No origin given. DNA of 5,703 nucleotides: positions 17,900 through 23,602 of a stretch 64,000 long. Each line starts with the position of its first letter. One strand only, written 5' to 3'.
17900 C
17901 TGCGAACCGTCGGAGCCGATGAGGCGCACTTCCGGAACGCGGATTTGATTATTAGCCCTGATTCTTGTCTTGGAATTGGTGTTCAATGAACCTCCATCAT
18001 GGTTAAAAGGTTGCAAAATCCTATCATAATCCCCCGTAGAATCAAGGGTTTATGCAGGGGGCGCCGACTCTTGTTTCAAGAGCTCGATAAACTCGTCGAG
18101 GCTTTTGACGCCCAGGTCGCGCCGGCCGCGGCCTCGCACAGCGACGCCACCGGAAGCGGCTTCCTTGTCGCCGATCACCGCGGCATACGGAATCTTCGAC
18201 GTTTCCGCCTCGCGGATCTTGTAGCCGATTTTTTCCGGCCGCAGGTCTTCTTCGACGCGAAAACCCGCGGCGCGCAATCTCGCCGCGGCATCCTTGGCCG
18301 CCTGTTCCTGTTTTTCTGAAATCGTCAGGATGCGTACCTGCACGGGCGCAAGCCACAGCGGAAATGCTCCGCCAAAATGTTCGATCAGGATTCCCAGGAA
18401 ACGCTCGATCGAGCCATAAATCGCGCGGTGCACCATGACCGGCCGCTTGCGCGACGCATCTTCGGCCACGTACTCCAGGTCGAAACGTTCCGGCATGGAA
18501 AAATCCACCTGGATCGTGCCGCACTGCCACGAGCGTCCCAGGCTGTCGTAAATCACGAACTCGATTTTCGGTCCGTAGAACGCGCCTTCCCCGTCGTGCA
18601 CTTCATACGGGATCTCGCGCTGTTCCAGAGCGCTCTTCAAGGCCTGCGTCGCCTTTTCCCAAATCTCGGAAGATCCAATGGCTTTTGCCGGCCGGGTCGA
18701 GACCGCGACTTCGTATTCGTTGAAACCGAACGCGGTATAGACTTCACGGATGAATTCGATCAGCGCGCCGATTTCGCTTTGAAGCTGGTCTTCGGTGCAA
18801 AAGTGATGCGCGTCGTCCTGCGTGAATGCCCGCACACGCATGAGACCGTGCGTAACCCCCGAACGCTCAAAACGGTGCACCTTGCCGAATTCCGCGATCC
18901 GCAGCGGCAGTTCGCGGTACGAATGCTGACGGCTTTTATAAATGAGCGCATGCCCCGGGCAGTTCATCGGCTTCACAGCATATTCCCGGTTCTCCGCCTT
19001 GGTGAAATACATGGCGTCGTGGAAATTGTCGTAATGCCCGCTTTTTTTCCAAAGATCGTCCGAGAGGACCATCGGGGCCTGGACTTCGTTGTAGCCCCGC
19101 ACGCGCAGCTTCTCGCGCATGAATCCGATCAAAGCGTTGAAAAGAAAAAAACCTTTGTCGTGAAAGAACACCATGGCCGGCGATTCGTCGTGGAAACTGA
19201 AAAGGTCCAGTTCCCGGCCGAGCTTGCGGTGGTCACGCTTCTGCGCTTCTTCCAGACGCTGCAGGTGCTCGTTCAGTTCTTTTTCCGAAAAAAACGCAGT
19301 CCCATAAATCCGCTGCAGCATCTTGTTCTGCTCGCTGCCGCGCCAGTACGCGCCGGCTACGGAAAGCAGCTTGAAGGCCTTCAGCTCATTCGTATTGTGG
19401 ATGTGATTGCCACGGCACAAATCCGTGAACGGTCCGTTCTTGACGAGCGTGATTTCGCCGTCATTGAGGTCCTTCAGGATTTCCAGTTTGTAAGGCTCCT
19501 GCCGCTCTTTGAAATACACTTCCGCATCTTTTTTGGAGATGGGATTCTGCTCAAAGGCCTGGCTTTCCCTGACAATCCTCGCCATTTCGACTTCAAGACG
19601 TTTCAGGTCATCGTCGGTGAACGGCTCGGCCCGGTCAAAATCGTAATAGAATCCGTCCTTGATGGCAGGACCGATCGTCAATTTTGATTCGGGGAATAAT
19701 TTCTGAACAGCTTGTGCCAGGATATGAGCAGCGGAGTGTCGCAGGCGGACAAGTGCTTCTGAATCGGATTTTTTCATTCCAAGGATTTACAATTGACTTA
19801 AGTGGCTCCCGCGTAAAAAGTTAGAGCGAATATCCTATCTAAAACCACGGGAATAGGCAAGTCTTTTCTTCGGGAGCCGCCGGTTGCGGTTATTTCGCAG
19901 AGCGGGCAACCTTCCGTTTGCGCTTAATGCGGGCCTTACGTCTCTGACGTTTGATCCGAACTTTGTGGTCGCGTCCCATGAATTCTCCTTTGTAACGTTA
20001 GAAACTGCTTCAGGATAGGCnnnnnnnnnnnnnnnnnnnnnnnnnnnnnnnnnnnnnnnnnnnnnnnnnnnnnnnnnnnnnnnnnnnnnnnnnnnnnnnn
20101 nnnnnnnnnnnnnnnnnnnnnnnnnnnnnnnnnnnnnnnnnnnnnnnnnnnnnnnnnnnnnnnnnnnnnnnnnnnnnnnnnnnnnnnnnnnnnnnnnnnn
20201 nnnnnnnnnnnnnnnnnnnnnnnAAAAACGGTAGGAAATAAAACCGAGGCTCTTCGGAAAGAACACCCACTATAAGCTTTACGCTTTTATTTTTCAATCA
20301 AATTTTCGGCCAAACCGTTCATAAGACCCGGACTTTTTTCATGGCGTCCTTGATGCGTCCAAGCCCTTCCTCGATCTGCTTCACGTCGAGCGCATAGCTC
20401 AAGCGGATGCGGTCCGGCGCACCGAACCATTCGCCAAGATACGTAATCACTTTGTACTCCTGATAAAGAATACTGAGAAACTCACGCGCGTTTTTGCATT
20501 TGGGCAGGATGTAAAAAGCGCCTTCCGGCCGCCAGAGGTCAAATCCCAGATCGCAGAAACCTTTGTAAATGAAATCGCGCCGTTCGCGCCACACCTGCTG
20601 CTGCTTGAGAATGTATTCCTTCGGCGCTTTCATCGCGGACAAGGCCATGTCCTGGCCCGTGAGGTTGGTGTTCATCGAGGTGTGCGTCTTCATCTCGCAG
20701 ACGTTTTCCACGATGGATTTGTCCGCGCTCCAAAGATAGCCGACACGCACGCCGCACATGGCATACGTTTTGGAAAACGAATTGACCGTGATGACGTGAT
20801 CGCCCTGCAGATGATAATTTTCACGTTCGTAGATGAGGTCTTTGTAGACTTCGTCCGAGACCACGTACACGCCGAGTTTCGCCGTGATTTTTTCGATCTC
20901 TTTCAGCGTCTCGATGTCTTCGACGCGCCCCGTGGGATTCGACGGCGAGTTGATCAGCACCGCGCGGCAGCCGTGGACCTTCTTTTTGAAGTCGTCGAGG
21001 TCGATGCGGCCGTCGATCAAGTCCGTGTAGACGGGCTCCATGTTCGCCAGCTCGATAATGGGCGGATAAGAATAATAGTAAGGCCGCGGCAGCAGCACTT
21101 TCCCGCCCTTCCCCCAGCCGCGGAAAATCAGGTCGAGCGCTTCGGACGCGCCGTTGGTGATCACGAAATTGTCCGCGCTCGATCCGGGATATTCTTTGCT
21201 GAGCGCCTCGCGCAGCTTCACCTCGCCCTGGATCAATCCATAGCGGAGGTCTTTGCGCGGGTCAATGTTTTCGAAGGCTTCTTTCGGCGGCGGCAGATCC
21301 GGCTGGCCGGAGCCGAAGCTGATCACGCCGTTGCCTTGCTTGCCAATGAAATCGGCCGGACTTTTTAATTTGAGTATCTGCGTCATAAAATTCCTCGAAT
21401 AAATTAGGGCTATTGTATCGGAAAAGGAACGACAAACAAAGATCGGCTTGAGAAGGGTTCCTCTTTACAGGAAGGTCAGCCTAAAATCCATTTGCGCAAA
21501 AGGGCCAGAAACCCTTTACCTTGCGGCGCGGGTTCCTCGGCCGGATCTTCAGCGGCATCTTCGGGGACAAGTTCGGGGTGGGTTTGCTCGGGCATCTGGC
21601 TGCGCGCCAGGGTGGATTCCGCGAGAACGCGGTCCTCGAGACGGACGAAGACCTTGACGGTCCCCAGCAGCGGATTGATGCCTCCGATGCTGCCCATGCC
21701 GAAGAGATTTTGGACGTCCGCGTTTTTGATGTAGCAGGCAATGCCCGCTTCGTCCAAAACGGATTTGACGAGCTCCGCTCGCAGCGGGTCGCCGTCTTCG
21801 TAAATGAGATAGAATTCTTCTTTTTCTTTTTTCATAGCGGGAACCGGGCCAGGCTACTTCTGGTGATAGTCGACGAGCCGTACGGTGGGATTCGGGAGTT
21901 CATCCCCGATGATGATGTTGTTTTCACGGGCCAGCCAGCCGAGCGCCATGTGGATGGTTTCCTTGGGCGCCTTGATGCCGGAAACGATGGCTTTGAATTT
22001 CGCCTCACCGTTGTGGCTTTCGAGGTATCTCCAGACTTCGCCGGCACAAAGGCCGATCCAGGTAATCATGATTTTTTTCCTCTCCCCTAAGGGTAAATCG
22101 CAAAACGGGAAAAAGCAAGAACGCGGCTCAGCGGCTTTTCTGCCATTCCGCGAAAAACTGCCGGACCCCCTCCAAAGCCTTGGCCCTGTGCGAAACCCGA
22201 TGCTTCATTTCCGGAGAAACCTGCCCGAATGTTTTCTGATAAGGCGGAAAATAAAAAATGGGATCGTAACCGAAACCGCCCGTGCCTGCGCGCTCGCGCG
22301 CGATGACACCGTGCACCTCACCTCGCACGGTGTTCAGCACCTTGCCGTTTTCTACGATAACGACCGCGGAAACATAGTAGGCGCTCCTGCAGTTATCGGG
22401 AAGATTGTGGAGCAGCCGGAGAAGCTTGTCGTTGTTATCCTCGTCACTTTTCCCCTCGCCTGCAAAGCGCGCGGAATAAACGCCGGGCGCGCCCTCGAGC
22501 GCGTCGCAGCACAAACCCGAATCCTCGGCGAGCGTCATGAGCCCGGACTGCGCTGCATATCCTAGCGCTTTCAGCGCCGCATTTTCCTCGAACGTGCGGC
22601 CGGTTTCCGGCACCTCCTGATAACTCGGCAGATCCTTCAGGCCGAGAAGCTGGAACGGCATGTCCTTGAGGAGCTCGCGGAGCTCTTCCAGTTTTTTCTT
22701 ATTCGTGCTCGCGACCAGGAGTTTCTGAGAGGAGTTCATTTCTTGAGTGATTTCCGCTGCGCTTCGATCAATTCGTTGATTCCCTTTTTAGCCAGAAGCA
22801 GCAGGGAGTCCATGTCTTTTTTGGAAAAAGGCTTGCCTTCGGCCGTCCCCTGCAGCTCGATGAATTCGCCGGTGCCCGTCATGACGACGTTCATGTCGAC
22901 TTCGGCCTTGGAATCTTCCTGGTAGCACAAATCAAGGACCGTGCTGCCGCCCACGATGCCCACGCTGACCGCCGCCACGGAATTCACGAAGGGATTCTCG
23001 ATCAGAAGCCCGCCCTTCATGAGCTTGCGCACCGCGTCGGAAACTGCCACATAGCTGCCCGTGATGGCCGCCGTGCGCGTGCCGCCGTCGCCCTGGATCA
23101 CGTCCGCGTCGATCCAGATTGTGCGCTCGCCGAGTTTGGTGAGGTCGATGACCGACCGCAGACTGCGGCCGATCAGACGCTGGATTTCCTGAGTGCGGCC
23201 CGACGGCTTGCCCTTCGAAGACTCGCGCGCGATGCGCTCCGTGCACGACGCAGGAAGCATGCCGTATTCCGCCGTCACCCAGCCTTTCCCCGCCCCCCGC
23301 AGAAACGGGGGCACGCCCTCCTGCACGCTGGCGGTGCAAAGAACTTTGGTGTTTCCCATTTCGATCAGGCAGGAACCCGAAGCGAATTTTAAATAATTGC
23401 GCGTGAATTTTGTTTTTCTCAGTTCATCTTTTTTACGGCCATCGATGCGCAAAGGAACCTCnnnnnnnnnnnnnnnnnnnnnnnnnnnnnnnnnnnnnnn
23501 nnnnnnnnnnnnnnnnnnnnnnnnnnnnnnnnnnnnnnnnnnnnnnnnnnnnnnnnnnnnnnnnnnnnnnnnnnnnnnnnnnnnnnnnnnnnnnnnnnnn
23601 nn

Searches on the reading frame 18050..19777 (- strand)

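Call 19: search_protein_families(library=pfam, proteins=[window:18050-19777:-], max_evalue=0.001)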
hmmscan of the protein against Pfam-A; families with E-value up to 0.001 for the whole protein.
window:18050-19777:- (575 aa): 3 families
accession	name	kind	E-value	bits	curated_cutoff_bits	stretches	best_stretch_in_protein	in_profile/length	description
PF00587.30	tRNA-synt_2b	-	5.9e-50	170.2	29.3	1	258-468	2-179/179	tRNA synthetase class II core domain (G, H, P, S and T)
PF03129.25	HGTP_anticodon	-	5.6e-22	78.1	21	1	480-569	1-93/94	Anticodon binding domain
PF07973.19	tRNA_SAD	-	4e-14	52.7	24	1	109-158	1-44/44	Threonyl and Alanyl tRNA synthetase second additional domain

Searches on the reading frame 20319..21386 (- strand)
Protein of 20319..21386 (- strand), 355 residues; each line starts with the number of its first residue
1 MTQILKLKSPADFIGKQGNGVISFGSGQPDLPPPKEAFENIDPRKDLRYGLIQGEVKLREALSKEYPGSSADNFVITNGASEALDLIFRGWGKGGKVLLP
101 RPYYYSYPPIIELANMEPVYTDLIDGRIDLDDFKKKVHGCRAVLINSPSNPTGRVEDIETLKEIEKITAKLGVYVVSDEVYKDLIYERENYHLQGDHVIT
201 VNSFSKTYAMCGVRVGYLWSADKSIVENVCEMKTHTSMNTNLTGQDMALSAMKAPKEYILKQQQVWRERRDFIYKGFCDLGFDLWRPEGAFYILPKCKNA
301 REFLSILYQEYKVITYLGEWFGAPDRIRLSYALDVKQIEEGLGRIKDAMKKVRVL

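Call 86: search_protein_families(library=pfam, proteins=[window:20319-21386:-], max_evalue=0.0001)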
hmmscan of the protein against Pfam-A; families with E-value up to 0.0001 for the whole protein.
window:20319-21386:- (355 aa): 1 family
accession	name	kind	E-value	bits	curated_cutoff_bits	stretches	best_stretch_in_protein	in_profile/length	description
PF00155.27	Aminotran_1_2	-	1.5e-51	176.2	19.7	1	21-345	3-361/361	Aminotransferase class I and II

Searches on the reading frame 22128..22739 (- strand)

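Call 86: search_protein_families(library=pfam, proteins=[window:22128-22739:-], max_evalue=0.0001)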
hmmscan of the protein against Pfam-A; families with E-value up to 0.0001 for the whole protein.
window:22128-22739:- (203 aa): 1 family
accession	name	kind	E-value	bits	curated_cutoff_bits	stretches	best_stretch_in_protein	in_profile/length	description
PF01725.21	Ham1p_like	-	5.4e-62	209.4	22.5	1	7-194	1-185/186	Ham1 family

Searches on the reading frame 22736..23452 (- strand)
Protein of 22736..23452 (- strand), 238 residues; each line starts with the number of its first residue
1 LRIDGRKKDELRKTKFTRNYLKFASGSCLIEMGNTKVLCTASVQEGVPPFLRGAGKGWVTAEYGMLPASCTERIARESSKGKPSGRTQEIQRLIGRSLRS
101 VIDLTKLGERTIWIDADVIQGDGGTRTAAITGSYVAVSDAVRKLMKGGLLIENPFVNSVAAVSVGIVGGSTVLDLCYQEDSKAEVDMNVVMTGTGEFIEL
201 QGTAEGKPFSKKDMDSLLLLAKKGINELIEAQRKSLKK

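Call 86: search_protein_families(library=pfam, proteins=[window:22736-23452:-], max_evalue=0.0001)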
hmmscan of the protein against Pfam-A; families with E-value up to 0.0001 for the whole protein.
window:22736-23452:- (238 aa): 2 families
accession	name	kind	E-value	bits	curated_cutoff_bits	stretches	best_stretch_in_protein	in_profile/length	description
PF01138.27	RNase_PH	-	3.8e-29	102.2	25.5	1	10-140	1-127/130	3' exoribonuclease family, domain 1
PF03725.20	RNase_PH_C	-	3.8e-15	56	20.8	1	158-224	2-67/67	3' exoribonuclease family, domain 2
